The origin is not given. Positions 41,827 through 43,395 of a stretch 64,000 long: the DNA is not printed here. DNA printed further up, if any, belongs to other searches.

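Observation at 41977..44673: Form II/III RuBisCO with a ribose-1,5-bisphosphate isomerase and an inserted cytidylyltransferase-like gene (nucleoside salvage module)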

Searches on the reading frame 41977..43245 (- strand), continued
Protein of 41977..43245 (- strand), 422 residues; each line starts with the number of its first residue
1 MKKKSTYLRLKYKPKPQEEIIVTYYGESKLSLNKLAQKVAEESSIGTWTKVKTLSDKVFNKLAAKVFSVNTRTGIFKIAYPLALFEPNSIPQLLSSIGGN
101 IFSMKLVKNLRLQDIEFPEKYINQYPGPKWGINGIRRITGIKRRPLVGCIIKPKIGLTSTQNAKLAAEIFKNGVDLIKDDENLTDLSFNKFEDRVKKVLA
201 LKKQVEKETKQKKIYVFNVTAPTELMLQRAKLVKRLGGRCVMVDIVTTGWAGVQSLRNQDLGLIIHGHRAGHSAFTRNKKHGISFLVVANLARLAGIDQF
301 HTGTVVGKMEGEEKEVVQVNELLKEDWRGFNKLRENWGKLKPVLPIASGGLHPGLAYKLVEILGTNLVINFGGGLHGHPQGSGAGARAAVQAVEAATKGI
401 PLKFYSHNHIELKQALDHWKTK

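Call 38: find_homologous_proteins(query=window:41977-43245:-, max_evalue=1e-50)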
Query window:41977-43245:- (422 aa): 2385 proteins with E <= 1e-50 among 8000 candidates; the best 120 are listed.
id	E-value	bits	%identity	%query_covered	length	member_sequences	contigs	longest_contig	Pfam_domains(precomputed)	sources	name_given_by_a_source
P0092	1.9e-279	944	100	100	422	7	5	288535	PF02788.22,PF00016.27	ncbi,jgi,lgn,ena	-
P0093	9.7e-261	882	92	100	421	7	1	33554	PF02788.22,PF00016.27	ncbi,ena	-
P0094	4.3e-259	877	91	100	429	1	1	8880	PF02788.22,PF00016.27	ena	-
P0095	3.0e-253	858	89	100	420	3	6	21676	PF02788.22,PF00016.27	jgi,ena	-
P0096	1.9e-241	819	86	98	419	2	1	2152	PF02788.22,PF00016.27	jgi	-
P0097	2.5e-222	756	77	99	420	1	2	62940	PF02788.22,PF00016.27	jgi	-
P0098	9.5e-222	754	79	99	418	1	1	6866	PF02788.22,PF00016.27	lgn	-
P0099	1.3e-221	754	78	99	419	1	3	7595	PF02788.22,PF00016.27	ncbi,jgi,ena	-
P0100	2.4e-220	749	78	99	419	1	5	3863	PF02788.22,PF00016.27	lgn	-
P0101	3.7e-219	745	77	99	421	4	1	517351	PF02788.22,PF00016.27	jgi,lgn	jgi:ribulose-bisphosphate carboxylase large chain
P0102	4.7e-219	745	79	99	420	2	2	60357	PF02788.22,PF00016.27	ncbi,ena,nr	ncbi:type III ribulose-bisphosphate carboxylase [Patescibacteria group bacterium]|nr:type III ribulo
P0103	2.6e-216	736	76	100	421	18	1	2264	PF02788.22,PF00016.27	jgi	-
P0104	6.7e-215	731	78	97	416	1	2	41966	PF02788.22,PF00016.27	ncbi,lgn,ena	-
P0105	5.3e-214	729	75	99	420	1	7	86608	PF02788.22,PF00016.27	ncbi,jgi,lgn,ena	-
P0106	1.3e-212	724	75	99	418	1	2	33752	PF02788.22,PF00016.27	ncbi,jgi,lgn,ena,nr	nr:RuBisCO long chain, Form III-c [uncultured bacterium]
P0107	1.3e-206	704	73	100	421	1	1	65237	PF02788.22,PF00016.27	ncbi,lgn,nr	ncbi:type III ribulose-bisphosphate carboxylase [Patescibacteria group bacterium]|nr:type III ribulo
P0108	2.8e-203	693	72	100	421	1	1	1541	PF02788.22,PF00016.27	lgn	-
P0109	6.0e-202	689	72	100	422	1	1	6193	PF02788.22,PF00016.27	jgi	jgi:ribulose-bisphosphate carboxylase large chain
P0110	2.7e-201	687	72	100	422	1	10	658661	PF02788.22,PF00016.27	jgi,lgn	jgi:ribulose-bisphosphate carboxylase large chain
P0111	2.7e-200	683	72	100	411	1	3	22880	PF02788.22,PF00016.27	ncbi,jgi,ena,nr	ncbi:type III ribulose-bisphosphate carboxylase [Candidatus Parcubacteria bacterium 4484_255]|nr:MAG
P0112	9.7e-184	629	65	98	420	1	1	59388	PF02788.22,PF00016.27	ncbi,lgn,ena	-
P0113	5.7e-181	620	65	98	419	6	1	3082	PF02788.22,PF00016.27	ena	-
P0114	5.5e-180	616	65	99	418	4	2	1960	PF02788.22,PF00016.27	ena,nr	nr:RuBisCO long chain, Form III-c [uncultured bacterium]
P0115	2.7e-178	611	64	99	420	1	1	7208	PF02788.22,PF00016.27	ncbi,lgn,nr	ncbi:type III ribulose-bisphosphate carboxylase [Patescibacteria group bacterium]|nr:type III ribulo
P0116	7.9e-178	609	65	99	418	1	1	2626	PF02788.22,PF00016.27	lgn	-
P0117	2.3e-176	605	66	100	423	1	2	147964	PF02788.22,PF00016.27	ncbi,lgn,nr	ncbi:MAG: type III ribulose-bisphosphate carboxylase [Candidatus Komeilibacteria bacterium]|nr:type 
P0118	2.2e-175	601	64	99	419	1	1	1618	PF02788.22,PF00016.27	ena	-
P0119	7.5e-175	600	62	98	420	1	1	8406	PF02788.22,PF00016.27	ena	-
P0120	1.1e-173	596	63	99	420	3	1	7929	PF02788.22,PF00016.27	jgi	-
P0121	1.5e-173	595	65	98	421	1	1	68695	PF02788.22,PF00016.27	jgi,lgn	-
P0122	1.8e-173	595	64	98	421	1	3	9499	PF02788.22,PF00016.27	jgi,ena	-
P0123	8.4e-173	593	65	99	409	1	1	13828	PF02788.22,PF00016.27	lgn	-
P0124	2.0e-171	588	64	98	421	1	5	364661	PF02788.22,PF00016.27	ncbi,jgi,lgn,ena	-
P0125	3.0e-171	588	62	100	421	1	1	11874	PF02788.22,PF00016.27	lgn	-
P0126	9.8e-171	586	62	98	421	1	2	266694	PF02788.22,PF00016.27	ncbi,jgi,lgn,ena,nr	ncbi:MAG TPA: type III ribulose-bisphosphate carboxylase [Candidatus Bipolaricaulota bacterium]|nr:t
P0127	6.4e-170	583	62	98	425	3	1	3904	PF02788.22,PF00016.27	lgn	-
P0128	9.0e-170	583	64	99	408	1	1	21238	PF02788.22,PF00016.27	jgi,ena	-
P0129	9.5e-170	583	63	98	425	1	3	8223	PF02788.22,PF00016.27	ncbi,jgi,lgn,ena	-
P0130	1.1e-169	583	64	99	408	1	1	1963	PF02788.22,PF00016.27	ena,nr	nr:RuBisCO long chain, Form III-c [uncultured bacterium]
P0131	3.5e-169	581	61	99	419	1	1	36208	PF02788.22,PF00016.27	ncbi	-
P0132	5.5e-169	580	64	99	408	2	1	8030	PF02788.22,PF00016.27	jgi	-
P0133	3.7e-168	578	63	98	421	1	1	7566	PF02788.22,PF00016.27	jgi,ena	-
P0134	4.8e-168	577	63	98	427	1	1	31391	PF02788.22,PF00016.27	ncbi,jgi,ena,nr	ncbi:type III ribulose-bisphosphate carboxylase [Patescibacteria group bacterium]|nr:type III ribulo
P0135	1.5e-167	576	62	99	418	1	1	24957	PF02788.22,PF00016.27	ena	-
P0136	7.7e-167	573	60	99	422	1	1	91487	PF02788.22,PF00016.27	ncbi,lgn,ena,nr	ncbi:type III ribulose-bisphosphate carboxylase [Candidatus Kuenenbacteria bacterium]|nr:type III ri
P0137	2.1e-166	572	61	98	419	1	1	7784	PF02788.22,PF00016.27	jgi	-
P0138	3.2e-166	571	62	98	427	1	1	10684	PF02788.22,PF00016.27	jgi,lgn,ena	-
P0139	1.4e-165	569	62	98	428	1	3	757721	PF02788.22,PF00016.27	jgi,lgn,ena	jgi:ribulose-bisphosphate carboxylase large chain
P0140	2.3e-165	568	61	99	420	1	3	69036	PF02788.22,PF00016.27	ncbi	-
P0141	3.1e-165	568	62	99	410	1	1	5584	PF02788.22,PF00016.27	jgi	-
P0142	4.1e-165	567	60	99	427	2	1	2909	PF02788.22,PF00016.27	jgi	jgi:ribulose-bisphosphate carboxylase large chain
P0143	5.7e-165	567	63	99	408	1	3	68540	PF02788.22,PF00016.27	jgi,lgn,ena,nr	nr:RuBisCO long chain, Form III-c [uncultured bacterium]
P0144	6.6e-165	567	62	99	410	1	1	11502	PF02788.22,PF00016.27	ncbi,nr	ncbi:type III ribulose-bisphosphate carboxylase [bacterium]|nr:type III ribulose-bisphosphate carbox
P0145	6.8e-165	567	62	99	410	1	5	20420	PF02788.22,PF00016.27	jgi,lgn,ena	-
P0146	8.4e-165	566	62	98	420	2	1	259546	PF02788.22,PF00016.27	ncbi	ncbi:MAG: type III ribulose-bisphosphate carboxylase [Patescibacteria group bacterium]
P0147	2.8e-164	565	62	99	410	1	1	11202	PF02788.22,PF00016.27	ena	-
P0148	5.3e-164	564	62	99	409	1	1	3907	PF02788.22,PF00016.27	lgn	-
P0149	5.5e-164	564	60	98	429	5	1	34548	PF02788.22,PF00016.27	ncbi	-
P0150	5.6e-164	564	60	99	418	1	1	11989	PF02788.22,PF00016.27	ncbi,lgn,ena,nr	ncbi:type III ribulose-bisphosphate carboxylase [Candidatus Kuenenbacteria bacterium]|nr:type III ri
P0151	5.7e-164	564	61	98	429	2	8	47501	PF02788.22,PF00016.27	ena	-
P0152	8.1e-164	563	60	99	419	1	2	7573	PF02788.22,PF00016.27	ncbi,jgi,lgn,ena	-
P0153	8.7e-164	563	59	100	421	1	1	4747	PF02788.22,PF00016.27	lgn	-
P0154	9.1e-164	563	61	99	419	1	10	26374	PF02788.22,PF00016.27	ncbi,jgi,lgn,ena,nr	ncbi:MAG TPA: type III ribulose-bisphosphate carboxylase [bacterium]|nr:type III ribulose-bisphospha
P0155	9.2e-164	563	60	99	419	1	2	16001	PF02788.22,PF00016.27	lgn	-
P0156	1.3e-163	563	60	98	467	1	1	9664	PF02788.22,PF00016.27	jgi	jgi:ribulose-bisphosphate carboxylase large chain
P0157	1.4e-163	562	60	99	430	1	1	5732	PF02788.22,PF00016.27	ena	-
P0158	1.5e-163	562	58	99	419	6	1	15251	PF02788.22,PF00016.27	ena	-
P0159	2.1e-163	562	60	99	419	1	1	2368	PF02788.22,PF00016.27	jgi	jgi:ribulose-bisphosphate carboxylase large chain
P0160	4.2e-163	561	61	98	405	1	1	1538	PF02788.22,PF00016.27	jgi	jgi:ribulose-bisphosphate carboxylase large chain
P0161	8.1e-163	560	60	98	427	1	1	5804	PF02788.22,PF00016.27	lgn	-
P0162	2.6e-162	558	60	98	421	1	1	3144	PF02788.22,PF00016.27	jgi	-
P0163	2.6e-161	555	59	98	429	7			PF02788.22,PF00016.27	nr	nr:RuBisCO long chain, Form III-c [uncultured bacterium]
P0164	3.2e-161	555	75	75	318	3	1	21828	PF00016.27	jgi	-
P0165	4.0e-161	554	58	99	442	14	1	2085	PF02788.22,PF00016.27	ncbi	-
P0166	4.7e-161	554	61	98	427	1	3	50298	PF02788.22,PF00016.27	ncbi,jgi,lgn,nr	ncbi:type III ribulose-bisphosphate carboxylase [Candidatus Kuenenbacteria bacterium]|nr:type III ri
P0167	5.4e-161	554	60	100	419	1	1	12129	PF02788.22,PF00016.27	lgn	-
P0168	5.7e-161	554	59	100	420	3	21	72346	PF02788.22,PF00016.27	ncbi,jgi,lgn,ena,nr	ncbi:MAG TPA: type III ribulose-bisphosphate carboxylase [bacterium]|jgi:ribulose-bisphosphate carbo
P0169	6.8e-161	554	61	99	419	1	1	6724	PF02788.22,PF00016.27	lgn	-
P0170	1.2e-160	553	59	99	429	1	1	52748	PF02788.22,PF00016.27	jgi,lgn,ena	-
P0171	1.2e-160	553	59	99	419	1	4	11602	PF02788.22,PF00016.27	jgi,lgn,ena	-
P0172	1.4e-160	553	59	100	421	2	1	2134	PF02788.22,PF00016.27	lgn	-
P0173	1.4e-160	553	60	98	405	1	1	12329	PF02788.22,PF00016.27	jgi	jgi:ribulose-bisphosphate carboxylase large chain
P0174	1.5e-160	553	59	98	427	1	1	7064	PF02788.22,PF00016.27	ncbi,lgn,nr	ncbi:type III ribulose-bisphosphate carboxylase [Candidatus Falkowbacteria bacterium]|nr:type III ri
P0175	4.6e-160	551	59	99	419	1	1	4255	PF02788.22,PF00016.27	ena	-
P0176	4.6e-160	551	59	99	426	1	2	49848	PF02788.22,PF00016.27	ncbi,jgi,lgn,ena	ncbi:MAG: type III ribulose-bisphosphate carboxylase [Patescibacteria group bacterium]|jgi:ribulose-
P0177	5.2e-160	551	61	99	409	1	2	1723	PF02788.22,PF00016.27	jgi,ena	-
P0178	6.9e-160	550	60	99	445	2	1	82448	PF02788.22,PF00016.27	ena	-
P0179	1.1e-159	550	60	100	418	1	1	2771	PF02788.22,PF00016.27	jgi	-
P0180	2.0e-159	549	59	99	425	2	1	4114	PF02788.22,PF00016.27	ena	-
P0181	3.3e-159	548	60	99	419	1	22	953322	PF02788.22,PF00016.27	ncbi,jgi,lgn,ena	jgi:ribulose-bisphosphate carboxylase large chain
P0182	3.8e-159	548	60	97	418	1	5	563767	PF02788.22,PF00016.27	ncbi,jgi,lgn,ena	-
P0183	4.7e-159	548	59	98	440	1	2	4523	PF02788.22,PF00016.27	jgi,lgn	-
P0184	4.8e-159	547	60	99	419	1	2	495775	PF02788.22,PF00016.27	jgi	jgi:ribulose-bisphosphate carboxylase large chain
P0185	4.9e-159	547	59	99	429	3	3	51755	PF02788.22,PF00016.27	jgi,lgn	jgi:ribulose-bisphosphate carboxylase large chain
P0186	6.4e-159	547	59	100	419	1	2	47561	PF02788.22,PF00016.27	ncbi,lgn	-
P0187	2.5e-158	545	60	97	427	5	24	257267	PF02788.22,PF00016.27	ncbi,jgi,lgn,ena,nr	ncbi:type III ribulose-bisphosphate carboxylase [Candidatus Falkowbacteria bacterium]|nr:type III ri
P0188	2.9e-158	545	60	99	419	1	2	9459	PF02788.22,PF00016.27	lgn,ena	-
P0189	3.1e-158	545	62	94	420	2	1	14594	PF02788.22,PF00016.27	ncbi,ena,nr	ncbi:MAG TPA: type III ribulose-bisphosphate carboxylase [bacterium]|nr:type III ribulose-bisphospha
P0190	3.2e-158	545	61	93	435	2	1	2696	PF02788.22,PF00016.27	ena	-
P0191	3.6e-158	545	59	99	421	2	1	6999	PF02788.22,PF00016.27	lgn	-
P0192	3.7e-158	545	60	99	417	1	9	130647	PF02788.22,PF00016.27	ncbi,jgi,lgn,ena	-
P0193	4.4e-158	544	59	99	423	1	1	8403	PF02788.22,PF00016.27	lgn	-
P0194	5.4e-158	544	59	99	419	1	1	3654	PF02788.22,PF00016.27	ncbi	-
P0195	7.5e-158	544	59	98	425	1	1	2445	PF02788.22,PF00016.27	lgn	-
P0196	1.1e-157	543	60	98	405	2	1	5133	PF02788.22,PF00016.27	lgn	-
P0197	1.1e-157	543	58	99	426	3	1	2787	PF02788.22,PF00016.27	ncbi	-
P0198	1.2e-157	543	60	96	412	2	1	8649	PF02788.22,PF00016.27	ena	-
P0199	3.0e-157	542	58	99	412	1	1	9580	PF02788.22,PF00016.27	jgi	jgi:ribulose-bisphosphate carboxylase large chain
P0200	4.1e-157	541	61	94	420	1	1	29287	PF02788.22,PF00016.27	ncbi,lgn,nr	ncbi:MAG: ribulose-bisphosphate carboxylase large subunit [Patescibacteria group bacterium]|nr:ribul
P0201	4.8e-157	541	60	99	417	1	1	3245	PF02788.22,PF00016.27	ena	-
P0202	1.0e-156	540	62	93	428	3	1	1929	PF02788.22,PF00016.27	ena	-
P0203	1.1e-156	540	58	98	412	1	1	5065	PF02788.22,PF00016.27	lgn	-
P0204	1.1e-156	540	60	99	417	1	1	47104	PF02788.22,PF00016.27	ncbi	-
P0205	1.1e-156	540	59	98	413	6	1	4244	PF02788.22,PF00016.27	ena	-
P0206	1.2e-156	540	58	98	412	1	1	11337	PF02788.22,PF00016.27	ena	-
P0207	1.3e-156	539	59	96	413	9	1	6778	PF02788.22,PF00016.27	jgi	-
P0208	1.5e-156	539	58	100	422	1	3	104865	PF02788.22,PF00016.27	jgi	-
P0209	2.2e-156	539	59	99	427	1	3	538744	PF02788.22,PF00016.27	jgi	jgi:ribulose-bisphosphate carboxylase large chain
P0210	2.4e-156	539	60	99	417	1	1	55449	PF02788.22,PF00016.27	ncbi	-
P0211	2.6e-156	539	60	99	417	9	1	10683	PF02788.22,PF00016.27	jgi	-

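Call 40: find_encoding_contigs(protein=P0101, flank=5000, max_places=1)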
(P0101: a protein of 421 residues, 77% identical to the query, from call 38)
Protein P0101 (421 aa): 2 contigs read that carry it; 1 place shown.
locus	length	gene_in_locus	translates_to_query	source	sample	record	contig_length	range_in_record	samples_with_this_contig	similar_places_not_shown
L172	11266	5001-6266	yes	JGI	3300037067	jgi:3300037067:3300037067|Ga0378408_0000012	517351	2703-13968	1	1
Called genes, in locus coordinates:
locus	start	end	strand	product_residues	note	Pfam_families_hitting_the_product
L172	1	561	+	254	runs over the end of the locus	-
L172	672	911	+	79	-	-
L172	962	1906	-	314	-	PF00551:Formyl_trans_N, PF02911:Formyl_trans_C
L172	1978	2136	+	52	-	-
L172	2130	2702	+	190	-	PF02511:Thy1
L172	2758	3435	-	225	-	PF14716:HHH_8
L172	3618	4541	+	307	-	PF01008:IF-2B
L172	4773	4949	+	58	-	-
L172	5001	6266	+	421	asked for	PF02788:RuBisCO_large_N, PF00016:RuBisCO_large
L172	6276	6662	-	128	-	PF00072:Response_reg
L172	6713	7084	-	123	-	PF00072:Response_reg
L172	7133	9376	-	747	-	PF02743:dCache_1, PF13581:HATPase_c_2 (faint), PF00672:HAMP, PF00512:HisKA, PF02518:HATPase_c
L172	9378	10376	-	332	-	PF04392:ABC_sub_bind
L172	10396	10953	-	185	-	PF04011:LemA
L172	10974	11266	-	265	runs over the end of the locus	PF02900:LigB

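Call 41: find_encoding_contigs(protein=P0106, flank=5000, max_places=1)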
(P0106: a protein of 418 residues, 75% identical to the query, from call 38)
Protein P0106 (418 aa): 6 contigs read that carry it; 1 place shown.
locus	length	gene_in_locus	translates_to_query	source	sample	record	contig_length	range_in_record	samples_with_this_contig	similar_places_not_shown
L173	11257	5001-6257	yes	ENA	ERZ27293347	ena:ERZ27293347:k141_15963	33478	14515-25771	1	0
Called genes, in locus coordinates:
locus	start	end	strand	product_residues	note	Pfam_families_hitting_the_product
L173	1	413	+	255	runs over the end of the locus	-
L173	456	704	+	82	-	-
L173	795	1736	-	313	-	PF00551:Formyl_trans_N, PF02911:Formyl_trans_C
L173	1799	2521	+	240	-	PF02511:Thy1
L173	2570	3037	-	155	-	-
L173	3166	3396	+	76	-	-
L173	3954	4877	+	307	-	PF01008:IF-2B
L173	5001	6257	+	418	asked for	PF02788:RuBisCO_large_N, PF00016:RuBisCO_large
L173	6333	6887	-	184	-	PF04011:LemA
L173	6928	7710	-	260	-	PF02900:LigB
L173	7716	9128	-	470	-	-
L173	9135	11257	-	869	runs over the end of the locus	PF02861:Clp_N, PF23569:NBD_SMAX1, PF00004:AAA, PF17871:AAA_lid_9, PF07724:AAA_2, PF00004:AAA, PF07728:AAA_5, PF10431:ClpB_D2-small, +6 more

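Call 42: find_encoding_contigs(protein=P0107, flank=5000, max_places=1)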
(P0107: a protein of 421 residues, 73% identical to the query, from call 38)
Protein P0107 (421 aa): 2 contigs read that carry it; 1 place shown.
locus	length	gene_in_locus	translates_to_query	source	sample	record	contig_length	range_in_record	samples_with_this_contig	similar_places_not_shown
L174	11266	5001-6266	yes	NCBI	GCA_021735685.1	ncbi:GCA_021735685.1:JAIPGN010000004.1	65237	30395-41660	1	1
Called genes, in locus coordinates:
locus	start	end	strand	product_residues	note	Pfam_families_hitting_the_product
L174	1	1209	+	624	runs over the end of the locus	PF03717:PBP_dimer, PF00905:Transpeptidase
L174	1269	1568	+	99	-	-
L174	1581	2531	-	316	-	PF00551:Formyl_trans_N, PF02911:Formyl_trans_C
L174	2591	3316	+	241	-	PF02511:Thy1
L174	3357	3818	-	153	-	-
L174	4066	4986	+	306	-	PF01008:IF-2B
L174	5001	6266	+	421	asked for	PF02788:RuBisCO_large_N, PF00016:RuBisCO_large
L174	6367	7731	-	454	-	-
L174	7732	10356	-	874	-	PF02861:Clp_N, PF23569:NBD_SMAX1, PF00004:AAA, PF17871:AAA_lid_9, PF07724:AAA_2, PF00004:AAA, PF07728:AAA_5, PF10431:ClpB_D2-small, +8 more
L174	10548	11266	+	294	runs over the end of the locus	PF00535:Glycos_transf_2, PF13641:Glyco_tranf_2_3, PF13632:Glyco_trans_2_3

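Call 43: find_encoding_contigs(protein=P0110, flank=5000, max_places=1)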
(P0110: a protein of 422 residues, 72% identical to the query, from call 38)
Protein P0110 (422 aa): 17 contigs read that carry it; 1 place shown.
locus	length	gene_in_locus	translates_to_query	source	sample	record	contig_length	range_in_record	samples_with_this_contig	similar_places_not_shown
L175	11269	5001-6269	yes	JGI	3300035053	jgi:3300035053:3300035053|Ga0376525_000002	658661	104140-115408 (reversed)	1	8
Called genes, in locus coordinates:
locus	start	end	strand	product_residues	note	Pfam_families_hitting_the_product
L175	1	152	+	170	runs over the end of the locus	-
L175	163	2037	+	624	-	PF03717:PBP_dimer, PF00905:Transpeptidase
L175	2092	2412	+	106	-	-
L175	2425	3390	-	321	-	PF00551:Formyl_trans_N, PF02911:Formyl_trans_C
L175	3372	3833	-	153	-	-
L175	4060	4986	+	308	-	PF01008:IF-2B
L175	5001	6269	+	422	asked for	PF02788:RuBisCO_large_N, PF00016:RuBisCO_large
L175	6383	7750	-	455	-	-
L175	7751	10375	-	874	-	PF02861:Clp_N, PF23569:NBD_SMAX1 (weak), PF00004:AAA, PF17871:AAA_lid_9, PF07724:AAA_2, PF00004:AAA, PF07728:AAA_5, PF10431:ClpB_D2-small, +7 more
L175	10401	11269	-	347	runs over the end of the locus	PF04055:Radical_SAM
